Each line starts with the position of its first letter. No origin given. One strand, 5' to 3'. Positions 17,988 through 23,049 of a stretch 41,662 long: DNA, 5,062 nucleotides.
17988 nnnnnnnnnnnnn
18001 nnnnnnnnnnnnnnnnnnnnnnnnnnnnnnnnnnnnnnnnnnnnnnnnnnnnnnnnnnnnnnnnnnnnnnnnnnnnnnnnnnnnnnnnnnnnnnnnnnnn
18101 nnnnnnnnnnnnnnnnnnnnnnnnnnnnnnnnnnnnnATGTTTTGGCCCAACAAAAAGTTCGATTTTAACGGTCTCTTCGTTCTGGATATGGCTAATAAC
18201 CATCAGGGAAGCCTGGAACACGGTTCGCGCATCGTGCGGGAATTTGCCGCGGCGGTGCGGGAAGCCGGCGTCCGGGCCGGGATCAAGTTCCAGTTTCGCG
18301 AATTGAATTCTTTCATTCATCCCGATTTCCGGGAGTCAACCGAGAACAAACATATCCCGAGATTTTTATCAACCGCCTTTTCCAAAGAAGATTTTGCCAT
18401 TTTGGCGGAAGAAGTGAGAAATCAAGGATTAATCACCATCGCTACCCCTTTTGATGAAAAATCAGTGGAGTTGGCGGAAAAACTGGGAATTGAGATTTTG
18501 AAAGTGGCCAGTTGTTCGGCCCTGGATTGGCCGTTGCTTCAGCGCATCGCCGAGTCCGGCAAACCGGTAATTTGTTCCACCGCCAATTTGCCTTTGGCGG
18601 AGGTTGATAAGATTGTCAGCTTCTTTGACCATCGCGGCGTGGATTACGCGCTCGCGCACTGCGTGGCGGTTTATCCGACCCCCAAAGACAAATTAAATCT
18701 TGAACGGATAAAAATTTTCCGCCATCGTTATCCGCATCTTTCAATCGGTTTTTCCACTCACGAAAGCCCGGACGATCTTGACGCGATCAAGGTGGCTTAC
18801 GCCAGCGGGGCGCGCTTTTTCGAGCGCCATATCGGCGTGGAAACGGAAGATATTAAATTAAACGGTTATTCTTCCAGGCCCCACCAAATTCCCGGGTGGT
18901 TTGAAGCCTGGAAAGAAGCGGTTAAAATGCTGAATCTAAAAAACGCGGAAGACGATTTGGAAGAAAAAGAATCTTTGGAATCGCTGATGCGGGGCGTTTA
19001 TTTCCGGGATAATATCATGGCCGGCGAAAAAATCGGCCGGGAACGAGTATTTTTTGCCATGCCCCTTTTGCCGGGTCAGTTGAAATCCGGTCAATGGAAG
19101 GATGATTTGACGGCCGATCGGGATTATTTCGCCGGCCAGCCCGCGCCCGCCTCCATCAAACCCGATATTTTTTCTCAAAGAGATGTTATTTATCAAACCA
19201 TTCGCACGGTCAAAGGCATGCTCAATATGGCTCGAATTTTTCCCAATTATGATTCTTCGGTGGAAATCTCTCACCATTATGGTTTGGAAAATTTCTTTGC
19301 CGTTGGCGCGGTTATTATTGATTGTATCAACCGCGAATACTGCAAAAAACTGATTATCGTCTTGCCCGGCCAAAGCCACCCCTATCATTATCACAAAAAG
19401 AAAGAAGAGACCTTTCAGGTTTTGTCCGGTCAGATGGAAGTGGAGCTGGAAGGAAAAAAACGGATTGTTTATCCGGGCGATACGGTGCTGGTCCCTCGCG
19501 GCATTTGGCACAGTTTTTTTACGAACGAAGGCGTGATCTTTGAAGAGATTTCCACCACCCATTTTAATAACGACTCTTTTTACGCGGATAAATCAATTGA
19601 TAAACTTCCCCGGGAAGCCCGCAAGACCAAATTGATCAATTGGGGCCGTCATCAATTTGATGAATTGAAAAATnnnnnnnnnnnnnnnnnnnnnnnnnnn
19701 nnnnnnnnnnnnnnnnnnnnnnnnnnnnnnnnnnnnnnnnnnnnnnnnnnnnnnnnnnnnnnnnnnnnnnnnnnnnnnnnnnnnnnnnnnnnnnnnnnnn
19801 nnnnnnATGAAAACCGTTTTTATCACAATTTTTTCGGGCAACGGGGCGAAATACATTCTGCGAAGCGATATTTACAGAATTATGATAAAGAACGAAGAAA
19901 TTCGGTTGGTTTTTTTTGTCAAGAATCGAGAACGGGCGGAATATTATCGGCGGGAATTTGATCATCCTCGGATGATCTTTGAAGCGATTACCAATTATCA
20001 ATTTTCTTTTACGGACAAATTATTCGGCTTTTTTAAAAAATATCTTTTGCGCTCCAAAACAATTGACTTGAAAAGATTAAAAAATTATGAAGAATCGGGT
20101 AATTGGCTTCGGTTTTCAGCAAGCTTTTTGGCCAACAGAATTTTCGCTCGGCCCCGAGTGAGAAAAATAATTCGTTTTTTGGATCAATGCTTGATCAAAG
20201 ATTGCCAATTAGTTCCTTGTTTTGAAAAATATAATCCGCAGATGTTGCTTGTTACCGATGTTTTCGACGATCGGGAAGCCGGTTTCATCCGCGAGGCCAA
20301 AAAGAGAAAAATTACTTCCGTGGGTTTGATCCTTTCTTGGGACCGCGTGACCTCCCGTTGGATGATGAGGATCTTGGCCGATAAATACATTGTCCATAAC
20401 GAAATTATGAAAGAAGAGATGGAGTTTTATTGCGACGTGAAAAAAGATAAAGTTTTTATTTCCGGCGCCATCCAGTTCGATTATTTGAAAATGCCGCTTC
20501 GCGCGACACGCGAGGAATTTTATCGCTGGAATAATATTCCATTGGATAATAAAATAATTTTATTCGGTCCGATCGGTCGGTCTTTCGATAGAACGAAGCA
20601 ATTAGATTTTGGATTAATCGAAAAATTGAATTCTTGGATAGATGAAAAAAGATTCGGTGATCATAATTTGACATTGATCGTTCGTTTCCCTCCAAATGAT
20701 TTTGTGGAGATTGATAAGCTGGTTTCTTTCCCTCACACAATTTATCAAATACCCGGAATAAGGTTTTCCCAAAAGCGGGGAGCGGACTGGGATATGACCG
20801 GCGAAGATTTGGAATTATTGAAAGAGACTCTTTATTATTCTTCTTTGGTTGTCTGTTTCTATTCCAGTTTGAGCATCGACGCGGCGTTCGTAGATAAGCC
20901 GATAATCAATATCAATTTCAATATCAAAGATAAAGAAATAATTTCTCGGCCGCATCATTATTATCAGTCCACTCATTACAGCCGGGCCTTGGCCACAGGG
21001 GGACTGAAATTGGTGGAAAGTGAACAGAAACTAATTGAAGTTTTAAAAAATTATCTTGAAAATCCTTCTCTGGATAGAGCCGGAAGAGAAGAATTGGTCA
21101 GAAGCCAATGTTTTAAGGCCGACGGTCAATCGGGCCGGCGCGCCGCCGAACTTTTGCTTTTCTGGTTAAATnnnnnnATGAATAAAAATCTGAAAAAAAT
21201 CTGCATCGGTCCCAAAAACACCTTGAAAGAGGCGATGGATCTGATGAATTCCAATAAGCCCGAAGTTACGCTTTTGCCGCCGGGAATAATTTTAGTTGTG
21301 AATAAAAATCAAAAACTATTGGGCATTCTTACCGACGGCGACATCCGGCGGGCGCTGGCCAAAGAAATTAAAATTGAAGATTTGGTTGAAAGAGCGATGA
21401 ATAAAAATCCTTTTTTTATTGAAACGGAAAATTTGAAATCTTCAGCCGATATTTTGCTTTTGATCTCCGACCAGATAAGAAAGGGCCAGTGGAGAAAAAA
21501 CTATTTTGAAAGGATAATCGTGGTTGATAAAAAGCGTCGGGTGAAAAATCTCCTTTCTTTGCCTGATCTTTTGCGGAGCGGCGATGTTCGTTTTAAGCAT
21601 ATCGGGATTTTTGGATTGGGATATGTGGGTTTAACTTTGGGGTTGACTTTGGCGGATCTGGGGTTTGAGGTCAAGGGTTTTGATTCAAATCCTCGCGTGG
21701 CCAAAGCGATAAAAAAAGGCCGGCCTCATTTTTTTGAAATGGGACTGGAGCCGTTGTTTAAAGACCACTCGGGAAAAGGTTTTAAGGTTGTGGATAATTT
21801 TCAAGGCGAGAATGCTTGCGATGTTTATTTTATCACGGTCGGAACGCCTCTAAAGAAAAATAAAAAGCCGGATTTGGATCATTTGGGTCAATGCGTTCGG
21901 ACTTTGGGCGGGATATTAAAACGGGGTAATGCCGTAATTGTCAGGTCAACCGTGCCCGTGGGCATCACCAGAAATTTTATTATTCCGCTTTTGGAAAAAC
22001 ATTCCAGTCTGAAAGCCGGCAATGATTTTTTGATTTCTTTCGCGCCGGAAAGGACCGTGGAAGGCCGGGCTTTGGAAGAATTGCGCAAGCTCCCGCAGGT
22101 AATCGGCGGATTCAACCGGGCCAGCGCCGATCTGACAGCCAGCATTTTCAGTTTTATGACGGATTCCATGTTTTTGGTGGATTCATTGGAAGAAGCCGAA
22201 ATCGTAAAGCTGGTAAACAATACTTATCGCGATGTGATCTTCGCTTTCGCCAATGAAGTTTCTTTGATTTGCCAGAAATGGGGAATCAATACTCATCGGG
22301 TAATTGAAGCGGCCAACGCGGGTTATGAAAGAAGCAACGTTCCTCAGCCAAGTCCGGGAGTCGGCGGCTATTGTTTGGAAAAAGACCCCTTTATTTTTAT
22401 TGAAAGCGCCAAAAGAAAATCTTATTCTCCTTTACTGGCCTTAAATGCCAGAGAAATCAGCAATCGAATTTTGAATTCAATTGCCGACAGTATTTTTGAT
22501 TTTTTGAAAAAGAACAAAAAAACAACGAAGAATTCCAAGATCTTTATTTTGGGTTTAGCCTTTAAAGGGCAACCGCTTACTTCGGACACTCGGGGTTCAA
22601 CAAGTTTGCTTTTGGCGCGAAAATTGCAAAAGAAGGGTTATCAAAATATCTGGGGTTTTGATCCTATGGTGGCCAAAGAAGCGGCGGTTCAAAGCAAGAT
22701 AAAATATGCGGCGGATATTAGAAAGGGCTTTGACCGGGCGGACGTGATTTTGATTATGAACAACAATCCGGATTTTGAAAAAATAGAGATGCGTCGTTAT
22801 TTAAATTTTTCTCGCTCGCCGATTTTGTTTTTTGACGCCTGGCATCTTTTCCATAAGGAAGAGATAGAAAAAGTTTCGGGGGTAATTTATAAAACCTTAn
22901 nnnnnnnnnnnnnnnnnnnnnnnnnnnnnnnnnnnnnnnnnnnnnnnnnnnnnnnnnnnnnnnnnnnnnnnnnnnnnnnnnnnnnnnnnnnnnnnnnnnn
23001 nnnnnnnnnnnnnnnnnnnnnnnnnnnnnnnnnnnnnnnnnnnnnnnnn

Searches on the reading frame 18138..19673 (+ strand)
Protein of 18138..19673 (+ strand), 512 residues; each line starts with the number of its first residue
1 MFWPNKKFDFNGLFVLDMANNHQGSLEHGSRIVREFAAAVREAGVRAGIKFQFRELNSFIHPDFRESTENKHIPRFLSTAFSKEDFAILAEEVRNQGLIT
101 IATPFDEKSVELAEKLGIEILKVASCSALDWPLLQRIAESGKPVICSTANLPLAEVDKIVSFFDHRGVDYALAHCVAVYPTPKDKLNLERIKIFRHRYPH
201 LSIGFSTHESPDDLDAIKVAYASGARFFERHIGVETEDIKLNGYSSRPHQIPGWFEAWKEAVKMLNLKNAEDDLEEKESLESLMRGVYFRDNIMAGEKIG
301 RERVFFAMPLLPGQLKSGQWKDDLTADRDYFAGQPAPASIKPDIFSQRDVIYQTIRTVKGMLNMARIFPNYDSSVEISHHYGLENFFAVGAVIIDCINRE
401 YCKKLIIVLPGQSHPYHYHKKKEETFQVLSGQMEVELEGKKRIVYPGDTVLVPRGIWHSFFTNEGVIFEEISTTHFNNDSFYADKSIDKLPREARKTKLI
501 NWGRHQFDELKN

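Call 6: search_protein_families(library=pfam, proteins=[window:18138-19673:+], max_evalue=0.01)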
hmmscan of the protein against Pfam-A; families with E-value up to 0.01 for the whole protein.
window:18138-19673:+ (512 aa): 7 families
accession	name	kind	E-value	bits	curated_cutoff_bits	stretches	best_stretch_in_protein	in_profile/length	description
PF03102.20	NeuB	-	1.3e-36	126.7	22.1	1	42-237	7-207/241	NeuB family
PF07883.17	Cupin_2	-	1.4e-14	54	27.2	1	406-465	3-60/70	Cupin domain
PF07385.18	Lyx_isomer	-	1.7e-06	27.9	20.8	1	398-437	84-124/222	D-lyxose isomerase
PF00190.28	Cupin_1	-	4.1e-05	23.6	22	1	410-494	42-138/151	Cupin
PF05899.18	Cupin_3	-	7.9e-05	22.7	23.5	1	420-463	23-67/74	EutQ-like cupin domain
PF02311.25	AraC_binding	-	0.0011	19.2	21.1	1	410-460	12-61/135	AraC-like ligand binding domain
PF01050.24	MannoseP_isomer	-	0.0057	17.3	23.6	0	398-467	25-93/116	Mannose-6-phosphate isomerase C-terminal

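Call 41: search_protein_families(library=ncbifam, proteins=[window:18138-19673:+], max_evalue=0.001)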
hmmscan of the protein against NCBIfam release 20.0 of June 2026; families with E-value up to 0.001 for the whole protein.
window:18138-19673:+ (512 aa): 5 families
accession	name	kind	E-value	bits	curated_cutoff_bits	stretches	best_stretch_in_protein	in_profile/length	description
TIGR03569.1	NeuB_NnaB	equivalog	2.3e-33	115.6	399.65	1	19-309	8-302/329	N-acetylneuraminate synthase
TIGR03586.1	PseI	equivalog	1.8e-32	112.8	340.25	1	17-304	7-295/327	pseudaminic acid synthase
NF051472.1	LyManIsomGneg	equivalog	3.7e-05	23.4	350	0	397-438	83-125/227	D-lyxose/D-mannose isomerase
TIGR01479.1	GMP_PMI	equivalog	0.00022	20.2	372.95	1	399-469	373-442/467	mannose-1-phosphate guanylyltransferase/mannose-6-phosphate isomerase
TIGR04366.1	cupin_WbuC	subfamily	0.00083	19.2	42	0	401-473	33-116/132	WbuC family cupin fold metalloprotein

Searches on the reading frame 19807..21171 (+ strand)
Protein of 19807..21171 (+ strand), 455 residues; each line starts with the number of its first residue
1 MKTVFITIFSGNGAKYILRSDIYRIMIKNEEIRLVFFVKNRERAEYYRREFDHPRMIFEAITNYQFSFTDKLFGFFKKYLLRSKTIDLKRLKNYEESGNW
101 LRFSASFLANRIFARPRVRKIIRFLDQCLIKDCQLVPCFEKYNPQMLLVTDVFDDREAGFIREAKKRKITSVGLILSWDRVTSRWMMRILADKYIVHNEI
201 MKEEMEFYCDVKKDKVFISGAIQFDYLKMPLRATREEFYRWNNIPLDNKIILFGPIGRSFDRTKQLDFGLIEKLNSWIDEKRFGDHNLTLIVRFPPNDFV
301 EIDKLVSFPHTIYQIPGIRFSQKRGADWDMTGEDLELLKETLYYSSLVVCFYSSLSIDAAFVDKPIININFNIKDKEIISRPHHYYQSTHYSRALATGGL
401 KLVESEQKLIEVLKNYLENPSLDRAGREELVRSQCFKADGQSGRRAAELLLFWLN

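Call 4: search_protein_families(library=pfam, proteins=[window:19807-21171:+], max_evalue=10)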
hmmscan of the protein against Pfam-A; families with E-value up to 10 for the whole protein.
window:19807-21171:+ (455 aa): 2 families
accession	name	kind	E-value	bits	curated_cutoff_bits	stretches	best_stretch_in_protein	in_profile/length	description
PF04464.20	Glyphos_transf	-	2.4e-08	33.8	22.1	1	191-449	135-364/367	CDP-Glycerol:Poly(glycerophosphate) glycerophosphotransferase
PF08440.15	Poty_PP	-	0.055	13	23.4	1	50-102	35-88/277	Potyviridae polyprotein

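Call 5: search_protein_families(library=ncbifam, proteins=[window:19807-21171:+], max_evalue=10)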
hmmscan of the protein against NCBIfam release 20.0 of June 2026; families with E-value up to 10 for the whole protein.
window:19807-21171:+ (455 aa): 3 families
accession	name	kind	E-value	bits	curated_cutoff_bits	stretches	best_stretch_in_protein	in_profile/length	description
NF046086.1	BFO_1060_trans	domain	1.1e-08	34.6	200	2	138-254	42-168/365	BFO_1060 family glycosyltransferase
TIGR04396.2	surf_polysacc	subfamily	0.00097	18.4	125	1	140-234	42-144/427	surface carbohydrate biosynthesis protein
NF041711.1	TagprimaseTarB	equivalog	0.036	13.3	500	1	341-387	264-310/362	teichoic acid glycerol-phosphate primase TarB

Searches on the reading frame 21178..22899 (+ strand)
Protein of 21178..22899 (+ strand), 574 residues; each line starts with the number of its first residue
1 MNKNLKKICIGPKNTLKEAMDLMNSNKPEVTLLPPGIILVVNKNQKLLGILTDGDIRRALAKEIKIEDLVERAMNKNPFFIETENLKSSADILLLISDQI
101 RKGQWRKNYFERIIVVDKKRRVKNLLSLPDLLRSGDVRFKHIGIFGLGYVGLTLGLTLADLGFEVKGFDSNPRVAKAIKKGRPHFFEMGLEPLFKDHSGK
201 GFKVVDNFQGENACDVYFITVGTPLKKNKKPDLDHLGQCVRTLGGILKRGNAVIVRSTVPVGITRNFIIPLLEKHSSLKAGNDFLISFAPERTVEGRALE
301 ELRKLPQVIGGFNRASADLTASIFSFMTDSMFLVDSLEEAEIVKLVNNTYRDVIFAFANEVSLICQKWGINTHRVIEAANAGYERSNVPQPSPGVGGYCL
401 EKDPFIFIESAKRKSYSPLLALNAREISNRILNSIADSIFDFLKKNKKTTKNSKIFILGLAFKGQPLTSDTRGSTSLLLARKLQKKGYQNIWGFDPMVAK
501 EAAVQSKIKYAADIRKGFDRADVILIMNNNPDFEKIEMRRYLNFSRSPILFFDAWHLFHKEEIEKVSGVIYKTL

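Call 6: search_protein_families(library=pfam, proteins=[window:21178-22899:+], max_evalue=0.01)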
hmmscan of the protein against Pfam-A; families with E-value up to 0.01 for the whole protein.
window:21178-22899:+ (574 aa): 7 families
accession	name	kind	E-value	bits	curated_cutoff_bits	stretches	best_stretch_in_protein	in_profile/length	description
PF03721.20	UDPG_MGDP_dh_N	-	3.2e-41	141.4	27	1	141-318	2-181/187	UDP-glucose/GDP-mannose dehydrogenase family, NAD binding domain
PF00984.24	UDPG_MGDP_dh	-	1.7e-21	76.6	25.4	1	338-427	1-91/94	UDP-glucose/GDP-mannose dehydrogenase family, central domain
PF03720.21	UDPG_MGDP_dh_C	-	2e-13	51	30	1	457-558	2-101/103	UDP-glucose/GDP-mannose dehydrogenase family, UDP binding domain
PF00571.33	CBS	-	1.7e-09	38.3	24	1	8-61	10-56/57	CBS domain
PF03446.21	NAD_binding_2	-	0.00068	20.1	21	0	142-180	2-40/161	NAD binding domain of 6-phosphogluconate dehydrogenase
PF02826.25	2-Hacid_dh_C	-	0.00085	19.2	25.1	0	129-179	26-76/178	D-isomer specific 2-hydroxyacid dehydrogenase, NAD binding domain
PF14833.11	NAD_binding_11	-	0.0063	17.2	30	0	341-388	4-51/122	NAD-binding of NADP-dependent 3-hydroxyisobutyrate dehydrogenase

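Call 41: search_protein_families(library=ncbifam, proteins=[window:21178-22899:+], max_evalue=0.001)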
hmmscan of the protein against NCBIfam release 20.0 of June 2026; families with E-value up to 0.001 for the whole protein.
window:21178-22899:+ (574 aa): 9 families
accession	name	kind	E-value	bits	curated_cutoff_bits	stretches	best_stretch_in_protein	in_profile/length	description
TIGR03026.1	NDP-sugDHase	subfamily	3e-103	345.8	189.8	1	141-548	2-406/413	nucleotide sugar dehydrogenase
NF040825.1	UDPMaNacDH_Arch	equivalog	9.3e-70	235.6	750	1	141-550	2-394/418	UDP-N-acetyl-D-mannosamine dehydrogenase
NF008286.0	PRK11064.1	equivalog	1.2e-64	218.5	459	1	138-539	2-405/420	UDP-N-acetyl-D-mannosamine dehydrogenase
NF041297.1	UDPGDh_AglM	equivalog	3.7e-49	167.8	670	1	141-537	2-399/429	UDP-glucose 6-dehydrogenase AglM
NF047673.2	TeichurnBiosyTuaD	equivalog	1.3e-45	156.3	700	1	140-572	2-427/439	UDP-glucose 6-dehydrogenase TuaD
NF011729.0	PRK15182.1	equivalog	2.7e-41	141.7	592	1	141-503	8-362/425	Vi polysaccharide biosynthesis UDP-N-acetylglucosamine C-6 dehydrogenase TviB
NF011631.0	PRK15057.1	equivalog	1.7e-14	53.8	757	1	142-526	3-365/388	UDP-glucose 6-dehydrogenase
TIGR00393.1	kpsF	subfamily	8.5e-07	28.8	203.7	1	36-94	188-246/268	KpsF/GutQ family sugar-phosphate isomerase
NF008581.0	PRK11543.1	equivalog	3.4e-05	23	481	1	36-90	231-285/321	arabinose-5-phosphate isomerase GutQ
